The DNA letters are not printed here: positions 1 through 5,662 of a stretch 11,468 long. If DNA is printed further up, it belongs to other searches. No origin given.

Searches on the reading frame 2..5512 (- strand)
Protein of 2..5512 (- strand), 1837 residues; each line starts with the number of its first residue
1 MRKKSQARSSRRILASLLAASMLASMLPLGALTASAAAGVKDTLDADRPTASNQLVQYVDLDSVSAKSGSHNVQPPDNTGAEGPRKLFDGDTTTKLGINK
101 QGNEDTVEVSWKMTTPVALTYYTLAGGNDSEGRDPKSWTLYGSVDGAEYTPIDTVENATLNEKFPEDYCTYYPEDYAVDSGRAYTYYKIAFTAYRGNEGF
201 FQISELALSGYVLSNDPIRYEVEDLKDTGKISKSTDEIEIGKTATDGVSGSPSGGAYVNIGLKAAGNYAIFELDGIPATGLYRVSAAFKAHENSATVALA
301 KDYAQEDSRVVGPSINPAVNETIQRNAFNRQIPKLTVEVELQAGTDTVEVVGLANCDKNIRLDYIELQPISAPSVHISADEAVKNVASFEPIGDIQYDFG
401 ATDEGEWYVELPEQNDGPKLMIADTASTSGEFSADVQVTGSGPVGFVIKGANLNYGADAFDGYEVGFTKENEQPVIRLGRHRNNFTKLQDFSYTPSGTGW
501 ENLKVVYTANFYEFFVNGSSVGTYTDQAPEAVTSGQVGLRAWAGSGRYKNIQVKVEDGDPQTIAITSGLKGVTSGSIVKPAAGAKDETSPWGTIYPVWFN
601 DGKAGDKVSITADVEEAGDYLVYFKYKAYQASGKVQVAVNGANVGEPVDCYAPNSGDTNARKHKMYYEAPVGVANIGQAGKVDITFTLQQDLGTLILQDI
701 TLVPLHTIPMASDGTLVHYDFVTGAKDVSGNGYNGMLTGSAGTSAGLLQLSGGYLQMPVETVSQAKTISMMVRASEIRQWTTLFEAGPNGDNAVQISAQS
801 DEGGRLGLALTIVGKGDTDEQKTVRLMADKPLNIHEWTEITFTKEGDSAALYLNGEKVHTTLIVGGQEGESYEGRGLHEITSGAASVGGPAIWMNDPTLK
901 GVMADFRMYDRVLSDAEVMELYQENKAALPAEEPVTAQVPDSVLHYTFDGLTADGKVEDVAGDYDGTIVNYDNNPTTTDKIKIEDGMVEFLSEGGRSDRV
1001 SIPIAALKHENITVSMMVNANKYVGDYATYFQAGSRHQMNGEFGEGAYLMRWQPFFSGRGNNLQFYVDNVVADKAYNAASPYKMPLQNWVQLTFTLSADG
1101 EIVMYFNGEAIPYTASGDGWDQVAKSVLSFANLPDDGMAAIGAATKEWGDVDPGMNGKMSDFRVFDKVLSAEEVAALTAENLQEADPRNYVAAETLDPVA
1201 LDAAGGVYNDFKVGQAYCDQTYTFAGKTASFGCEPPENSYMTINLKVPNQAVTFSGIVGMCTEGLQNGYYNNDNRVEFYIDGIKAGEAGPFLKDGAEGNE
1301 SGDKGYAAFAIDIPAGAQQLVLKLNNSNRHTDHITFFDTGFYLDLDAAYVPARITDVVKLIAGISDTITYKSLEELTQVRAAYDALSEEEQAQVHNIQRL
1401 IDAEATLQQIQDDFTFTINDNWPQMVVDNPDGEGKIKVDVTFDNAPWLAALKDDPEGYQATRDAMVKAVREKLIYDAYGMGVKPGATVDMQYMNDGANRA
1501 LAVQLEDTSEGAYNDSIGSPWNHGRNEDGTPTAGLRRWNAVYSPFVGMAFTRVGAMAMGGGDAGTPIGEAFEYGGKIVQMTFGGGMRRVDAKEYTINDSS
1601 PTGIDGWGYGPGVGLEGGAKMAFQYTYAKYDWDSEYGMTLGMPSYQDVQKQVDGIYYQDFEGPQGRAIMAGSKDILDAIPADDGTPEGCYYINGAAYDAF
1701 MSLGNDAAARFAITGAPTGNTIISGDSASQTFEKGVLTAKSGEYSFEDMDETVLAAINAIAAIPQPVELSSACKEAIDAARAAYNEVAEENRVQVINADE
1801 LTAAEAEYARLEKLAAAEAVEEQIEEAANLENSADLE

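Call 87: search_protein_families(library=pfam, proteins=[window:2-5512:-], max_evalue=0.0001)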
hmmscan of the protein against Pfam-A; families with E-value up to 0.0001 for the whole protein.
window:2-5512:- (1837 aa): 2 families
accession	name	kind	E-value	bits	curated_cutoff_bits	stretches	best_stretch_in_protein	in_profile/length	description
PF13385.13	Laminin_G_3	-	4.5e-31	108.5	27.6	2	995-1175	2-151/151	Concanavalin A-like lectin/glucanases superfamily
PF06439.18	3keto-disac_hyd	-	1.9e-08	35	26.8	1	415-554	39-187/187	3-keto-disaccharide hydrolase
